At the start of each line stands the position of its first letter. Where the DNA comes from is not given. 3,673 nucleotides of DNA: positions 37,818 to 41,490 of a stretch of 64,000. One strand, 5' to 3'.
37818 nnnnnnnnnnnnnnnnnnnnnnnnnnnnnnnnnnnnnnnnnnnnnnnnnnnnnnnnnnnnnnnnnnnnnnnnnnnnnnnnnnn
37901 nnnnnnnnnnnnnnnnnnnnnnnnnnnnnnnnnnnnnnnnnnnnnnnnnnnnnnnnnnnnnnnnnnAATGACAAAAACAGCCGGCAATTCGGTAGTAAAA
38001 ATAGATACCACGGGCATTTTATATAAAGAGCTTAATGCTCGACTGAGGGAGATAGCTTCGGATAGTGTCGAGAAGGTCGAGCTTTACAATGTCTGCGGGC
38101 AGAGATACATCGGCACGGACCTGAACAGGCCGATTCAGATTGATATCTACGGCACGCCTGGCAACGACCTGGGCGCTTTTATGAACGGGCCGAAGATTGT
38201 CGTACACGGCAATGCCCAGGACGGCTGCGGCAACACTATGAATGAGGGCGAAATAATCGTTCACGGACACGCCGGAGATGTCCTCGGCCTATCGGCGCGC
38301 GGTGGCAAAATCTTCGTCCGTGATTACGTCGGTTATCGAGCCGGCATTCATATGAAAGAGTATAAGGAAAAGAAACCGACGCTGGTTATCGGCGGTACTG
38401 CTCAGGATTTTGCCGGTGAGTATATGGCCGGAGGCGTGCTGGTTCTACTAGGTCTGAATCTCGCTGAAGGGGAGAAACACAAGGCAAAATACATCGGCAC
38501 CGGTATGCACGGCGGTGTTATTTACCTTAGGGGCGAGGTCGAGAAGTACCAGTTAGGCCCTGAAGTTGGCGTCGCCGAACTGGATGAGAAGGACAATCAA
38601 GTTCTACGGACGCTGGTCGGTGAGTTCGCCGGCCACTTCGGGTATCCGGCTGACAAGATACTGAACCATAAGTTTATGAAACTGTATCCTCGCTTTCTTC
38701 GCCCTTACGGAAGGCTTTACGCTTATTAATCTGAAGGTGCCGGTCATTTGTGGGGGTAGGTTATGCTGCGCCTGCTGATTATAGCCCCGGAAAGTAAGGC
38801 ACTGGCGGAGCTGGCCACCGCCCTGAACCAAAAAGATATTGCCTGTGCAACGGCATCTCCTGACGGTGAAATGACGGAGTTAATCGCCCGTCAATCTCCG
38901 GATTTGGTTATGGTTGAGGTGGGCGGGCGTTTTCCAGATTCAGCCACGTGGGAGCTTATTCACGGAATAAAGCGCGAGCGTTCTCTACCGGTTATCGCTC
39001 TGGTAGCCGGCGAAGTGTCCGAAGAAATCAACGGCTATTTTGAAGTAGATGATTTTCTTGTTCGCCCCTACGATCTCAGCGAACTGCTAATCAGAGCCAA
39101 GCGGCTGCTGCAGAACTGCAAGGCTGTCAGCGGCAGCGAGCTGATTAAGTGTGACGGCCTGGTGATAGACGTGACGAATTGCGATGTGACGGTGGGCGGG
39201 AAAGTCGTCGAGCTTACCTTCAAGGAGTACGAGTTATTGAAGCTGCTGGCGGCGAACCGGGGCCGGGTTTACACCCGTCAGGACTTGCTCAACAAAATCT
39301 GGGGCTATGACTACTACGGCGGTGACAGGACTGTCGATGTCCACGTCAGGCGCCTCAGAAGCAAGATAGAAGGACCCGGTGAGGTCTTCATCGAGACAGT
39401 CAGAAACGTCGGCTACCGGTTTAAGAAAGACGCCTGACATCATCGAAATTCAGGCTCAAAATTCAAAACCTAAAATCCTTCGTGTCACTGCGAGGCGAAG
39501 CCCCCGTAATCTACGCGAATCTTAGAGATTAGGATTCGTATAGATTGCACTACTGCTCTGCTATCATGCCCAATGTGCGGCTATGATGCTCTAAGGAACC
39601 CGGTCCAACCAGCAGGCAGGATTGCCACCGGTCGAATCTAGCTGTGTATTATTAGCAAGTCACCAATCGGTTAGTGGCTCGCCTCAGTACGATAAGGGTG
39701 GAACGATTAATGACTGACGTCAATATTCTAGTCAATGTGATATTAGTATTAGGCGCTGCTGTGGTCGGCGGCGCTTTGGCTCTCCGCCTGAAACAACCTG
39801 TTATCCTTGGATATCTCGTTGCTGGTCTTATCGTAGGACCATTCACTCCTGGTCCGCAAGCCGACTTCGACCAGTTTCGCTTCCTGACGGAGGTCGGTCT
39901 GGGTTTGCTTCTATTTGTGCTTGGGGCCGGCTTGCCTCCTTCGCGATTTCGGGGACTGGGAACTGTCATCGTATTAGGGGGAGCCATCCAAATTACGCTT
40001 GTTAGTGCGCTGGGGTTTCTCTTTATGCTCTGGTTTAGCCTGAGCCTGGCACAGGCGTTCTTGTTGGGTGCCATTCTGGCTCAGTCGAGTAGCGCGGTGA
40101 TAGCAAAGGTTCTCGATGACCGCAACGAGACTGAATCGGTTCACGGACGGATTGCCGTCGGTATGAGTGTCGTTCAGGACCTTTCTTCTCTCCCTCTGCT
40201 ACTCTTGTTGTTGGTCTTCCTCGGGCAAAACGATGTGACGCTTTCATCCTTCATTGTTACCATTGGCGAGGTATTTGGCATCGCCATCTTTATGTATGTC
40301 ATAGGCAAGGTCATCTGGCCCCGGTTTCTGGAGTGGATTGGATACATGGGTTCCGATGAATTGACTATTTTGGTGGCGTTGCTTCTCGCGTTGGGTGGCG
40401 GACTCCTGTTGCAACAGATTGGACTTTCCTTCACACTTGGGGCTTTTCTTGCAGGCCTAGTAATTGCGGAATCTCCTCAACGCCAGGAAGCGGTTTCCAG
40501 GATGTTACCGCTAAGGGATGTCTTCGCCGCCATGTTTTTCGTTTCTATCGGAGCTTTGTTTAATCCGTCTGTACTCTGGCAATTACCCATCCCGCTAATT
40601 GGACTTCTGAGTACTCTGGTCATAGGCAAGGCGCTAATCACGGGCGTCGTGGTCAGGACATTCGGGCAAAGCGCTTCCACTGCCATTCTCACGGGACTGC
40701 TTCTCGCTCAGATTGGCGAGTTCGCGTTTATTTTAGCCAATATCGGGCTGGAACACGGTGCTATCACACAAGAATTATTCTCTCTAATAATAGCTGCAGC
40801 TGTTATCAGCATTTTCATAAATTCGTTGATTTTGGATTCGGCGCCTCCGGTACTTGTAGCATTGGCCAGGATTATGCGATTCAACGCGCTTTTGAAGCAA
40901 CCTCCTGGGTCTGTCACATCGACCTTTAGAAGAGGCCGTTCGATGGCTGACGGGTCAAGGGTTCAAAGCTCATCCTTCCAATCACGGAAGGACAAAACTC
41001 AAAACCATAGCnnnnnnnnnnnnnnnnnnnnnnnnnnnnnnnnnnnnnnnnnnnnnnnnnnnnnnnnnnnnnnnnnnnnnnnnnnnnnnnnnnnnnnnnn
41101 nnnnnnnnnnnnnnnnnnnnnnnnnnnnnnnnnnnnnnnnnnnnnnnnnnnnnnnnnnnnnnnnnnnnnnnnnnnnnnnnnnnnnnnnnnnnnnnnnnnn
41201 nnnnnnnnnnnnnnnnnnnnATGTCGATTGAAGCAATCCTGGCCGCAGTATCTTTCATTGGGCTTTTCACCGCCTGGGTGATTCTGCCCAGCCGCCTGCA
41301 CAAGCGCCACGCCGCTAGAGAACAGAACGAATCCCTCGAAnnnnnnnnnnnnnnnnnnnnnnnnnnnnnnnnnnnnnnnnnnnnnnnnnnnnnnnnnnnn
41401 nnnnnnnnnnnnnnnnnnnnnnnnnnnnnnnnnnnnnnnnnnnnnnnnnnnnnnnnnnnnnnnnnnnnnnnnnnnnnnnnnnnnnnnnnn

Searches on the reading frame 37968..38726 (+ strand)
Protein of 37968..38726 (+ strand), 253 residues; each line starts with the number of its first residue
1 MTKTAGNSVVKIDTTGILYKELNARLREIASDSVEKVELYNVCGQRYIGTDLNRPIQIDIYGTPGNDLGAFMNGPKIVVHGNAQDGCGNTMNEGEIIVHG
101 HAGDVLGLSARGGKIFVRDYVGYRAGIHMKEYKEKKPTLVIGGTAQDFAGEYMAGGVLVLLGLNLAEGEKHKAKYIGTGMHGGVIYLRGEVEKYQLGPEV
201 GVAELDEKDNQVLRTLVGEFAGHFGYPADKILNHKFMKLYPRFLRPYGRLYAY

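Call 11: search_protein_families(library=pfam, proteins=[window:37968-38726:+])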
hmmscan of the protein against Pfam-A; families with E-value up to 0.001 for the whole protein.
window:37968-38726:+ (253 aa): 1 family
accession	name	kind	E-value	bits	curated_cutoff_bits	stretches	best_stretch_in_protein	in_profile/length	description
PF01493.24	GXGXG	-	6.5e-34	117.6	32.5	1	38-194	13-169/190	GXGXG motif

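Call 12: search_protein_families(library=ncbifam, proteins=[window:37968-38726:+])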
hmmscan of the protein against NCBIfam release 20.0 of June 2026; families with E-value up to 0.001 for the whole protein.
window:37968-38726:+ (253 aa): 3 families
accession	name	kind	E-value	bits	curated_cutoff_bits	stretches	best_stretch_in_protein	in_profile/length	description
TIGR03122.1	one_C_dehyd_C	equivalog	2e-16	60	130.65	2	46-162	72-189/260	formylmethanofuran dehydrogenase subunit C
NF042910.1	FMH_DH_FwdC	exception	5.9e-13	48.5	340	1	25-193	53-213/271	tungsten-dependent formylmethanofuran dehydrogenase subunit FwdC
NF008730.0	PRK11750.1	equivalog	6.1e-08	30.5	1047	1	53-242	1267-1460/1490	glutamate synthase large subunit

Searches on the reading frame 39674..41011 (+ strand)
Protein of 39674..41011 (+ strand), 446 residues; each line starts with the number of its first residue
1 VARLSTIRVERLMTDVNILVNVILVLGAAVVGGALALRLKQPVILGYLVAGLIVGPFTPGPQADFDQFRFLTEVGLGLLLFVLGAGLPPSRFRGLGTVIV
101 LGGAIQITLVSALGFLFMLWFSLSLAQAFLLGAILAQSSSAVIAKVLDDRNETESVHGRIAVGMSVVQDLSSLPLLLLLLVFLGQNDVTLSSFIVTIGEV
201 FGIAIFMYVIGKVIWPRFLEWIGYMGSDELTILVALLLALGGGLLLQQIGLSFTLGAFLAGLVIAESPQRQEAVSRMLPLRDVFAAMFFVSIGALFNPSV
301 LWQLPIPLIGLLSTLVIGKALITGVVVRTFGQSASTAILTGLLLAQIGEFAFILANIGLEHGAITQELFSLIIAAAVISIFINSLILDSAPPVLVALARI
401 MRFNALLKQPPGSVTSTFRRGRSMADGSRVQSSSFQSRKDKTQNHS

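Call 11: search_protein_families(library=pfam, proteins=[window:39674-41011:+])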
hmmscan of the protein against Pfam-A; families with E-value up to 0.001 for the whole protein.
window:39674-41011:+ (446 aa): 1 family
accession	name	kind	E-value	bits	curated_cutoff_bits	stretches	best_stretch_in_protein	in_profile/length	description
PF00999.27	Na_H_Exchanger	-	3.3e-60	204.4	26.2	1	29-387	4-369/375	Sodium/hydrogen exchanger, transmembrane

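Call 12: search_protein_families(library=ncbifam, proteins=[window:39674-41011:+])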
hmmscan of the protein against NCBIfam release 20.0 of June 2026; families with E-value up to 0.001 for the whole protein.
window:39674-41011:+ (446 aa): 5 families
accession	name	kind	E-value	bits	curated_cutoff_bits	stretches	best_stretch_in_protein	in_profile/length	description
NF007950.1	PRK10669.1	equivalog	7.5e-59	200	700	1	23-387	12-384/547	YbaL family putative K(+) efflux transporter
NF002924.0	PRK03562.1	equivalog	1e-49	169.6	752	1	14-387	2-376/623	glutathione-regulated potassium-efflux system protein KefC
TIGR00932.1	2a37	subfamily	2.3e-49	168.4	238.3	1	27-296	2-274/275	monovalent cation:proton antiporter-2 (CPA2) family protein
NF002973.0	PRK03659.1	equivalog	2e-44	152.2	804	1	15-390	3-376/602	glutathione-regulated potassium-efflux system protein KefB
NF045626.1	FeTrans_MagA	equivalog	3.2e-44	151.5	700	1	19-386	8-373/386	iron transporter MagA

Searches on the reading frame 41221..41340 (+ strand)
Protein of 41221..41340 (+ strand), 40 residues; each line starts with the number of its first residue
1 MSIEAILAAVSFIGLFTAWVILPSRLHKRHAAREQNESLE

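Call 11: search_protein_families(library=pfam, proteins=[window:41221-41340:+])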
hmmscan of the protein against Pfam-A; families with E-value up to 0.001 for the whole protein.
window:41221-41340:+ (40 aa): 0 families

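Call 12: search_protein_families(library=ncbifam, proteins=[window:41221-41340:+])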
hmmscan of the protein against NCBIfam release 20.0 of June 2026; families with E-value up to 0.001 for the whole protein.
window:41221-41340:+ (40 aa): 0 families
